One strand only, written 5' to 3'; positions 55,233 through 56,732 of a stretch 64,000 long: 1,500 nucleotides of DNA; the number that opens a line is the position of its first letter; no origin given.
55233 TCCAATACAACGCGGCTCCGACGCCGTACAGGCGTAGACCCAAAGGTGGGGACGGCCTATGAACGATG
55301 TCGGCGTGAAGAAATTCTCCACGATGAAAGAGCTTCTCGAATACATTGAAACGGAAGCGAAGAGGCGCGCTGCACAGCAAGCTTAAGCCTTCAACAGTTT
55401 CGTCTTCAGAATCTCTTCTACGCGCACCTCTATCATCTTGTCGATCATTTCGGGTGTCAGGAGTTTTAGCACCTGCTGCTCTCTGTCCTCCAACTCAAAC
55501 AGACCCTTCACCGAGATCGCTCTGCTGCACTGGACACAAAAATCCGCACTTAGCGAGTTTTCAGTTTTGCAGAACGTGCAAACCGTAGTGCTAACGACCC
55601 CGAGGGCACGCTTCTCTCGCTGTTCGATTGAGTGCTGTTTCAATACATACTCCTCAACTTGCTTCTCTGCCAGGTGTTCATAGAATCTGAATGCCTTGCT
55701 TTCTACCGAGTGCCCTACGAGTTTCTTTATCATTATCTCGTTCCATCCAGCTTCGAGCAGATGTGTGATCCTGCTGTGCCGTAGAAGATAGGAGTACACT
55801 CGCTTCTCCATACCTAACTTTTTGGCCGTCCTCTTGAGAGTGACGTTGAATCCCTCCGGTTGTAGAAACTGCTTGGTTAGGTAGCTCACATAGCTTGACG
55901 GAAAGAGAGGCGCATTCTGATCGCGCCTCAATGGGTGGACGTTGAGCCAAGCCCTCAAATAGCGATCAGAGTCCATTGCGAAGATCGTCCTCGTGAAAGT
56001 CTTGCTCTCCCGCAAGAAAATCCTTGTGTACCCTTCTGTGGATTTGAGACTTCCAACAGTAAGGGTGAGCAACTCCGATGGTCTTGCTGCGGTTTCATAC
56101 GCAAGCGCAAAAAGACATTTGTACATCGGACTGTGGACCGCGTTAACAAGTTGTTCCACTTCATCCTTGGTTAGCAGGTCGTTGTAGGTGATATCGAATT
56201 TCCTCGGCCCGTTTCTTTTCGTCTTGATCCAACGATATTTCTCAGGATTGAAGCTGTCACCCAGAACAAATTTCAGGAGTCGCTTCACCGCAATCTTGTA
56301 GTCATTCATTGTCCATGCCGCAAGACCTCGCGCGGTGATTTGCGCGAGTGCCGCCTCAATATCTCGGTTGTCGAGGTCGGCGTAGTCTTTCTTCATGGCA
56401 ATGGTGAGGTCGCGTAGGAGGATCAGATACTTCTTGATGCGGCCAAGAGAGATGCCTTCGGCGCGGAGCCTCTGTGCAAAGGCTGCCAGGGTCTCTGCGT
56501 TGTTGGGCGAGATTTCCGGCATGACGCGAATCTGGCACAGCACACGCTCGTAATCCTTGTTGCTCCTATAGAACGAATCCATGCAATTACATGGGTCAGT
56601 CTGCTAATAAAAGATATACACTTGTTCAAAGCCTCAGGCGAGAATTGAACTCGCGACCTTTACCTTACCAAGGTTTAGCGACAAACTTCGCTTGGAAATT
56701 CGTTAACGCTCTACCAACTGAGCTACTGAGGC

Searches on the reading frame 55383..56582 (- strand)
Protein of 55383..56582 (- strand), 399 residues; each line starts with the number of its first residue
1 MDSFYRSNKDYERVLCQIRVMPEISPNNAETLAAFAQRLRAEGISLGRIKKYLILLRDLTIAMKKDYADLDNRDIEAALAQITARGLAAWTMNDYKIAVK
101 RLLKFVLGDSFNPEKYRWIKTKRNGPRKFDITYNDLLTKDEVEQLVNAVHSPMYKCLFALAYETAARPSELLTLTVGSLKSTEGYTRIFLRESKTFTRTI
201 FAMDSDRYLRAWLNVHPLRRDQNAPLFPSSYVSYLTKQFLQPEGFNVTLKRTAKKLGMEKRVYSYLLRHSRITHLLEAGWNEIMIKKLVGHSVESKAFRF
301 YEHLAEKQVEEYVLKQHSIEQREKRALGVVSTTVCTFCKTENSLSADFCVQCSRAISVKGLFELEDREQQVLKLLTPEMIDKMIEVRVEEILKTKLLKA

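Call 20: search_protein_families(library=pfam, proteins=[window:55383-56582:-], max_evalue=0.01)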
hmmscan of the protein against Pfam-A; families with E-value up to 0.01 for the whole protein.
window:55383-56582:- (399 aa): 2 families
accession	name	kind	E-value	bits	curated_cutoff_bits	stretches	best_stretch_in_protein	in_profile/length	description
PF00589.27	Phage_integrase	-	4.5e-22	79.1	27.1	1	137-306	3-170/172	Phage integrase family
PF13495.12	Phage_int_SAM_4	-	0.0035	18.1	27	0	77-106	4-33/85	Phage integrase, N-terminal SAM-like domain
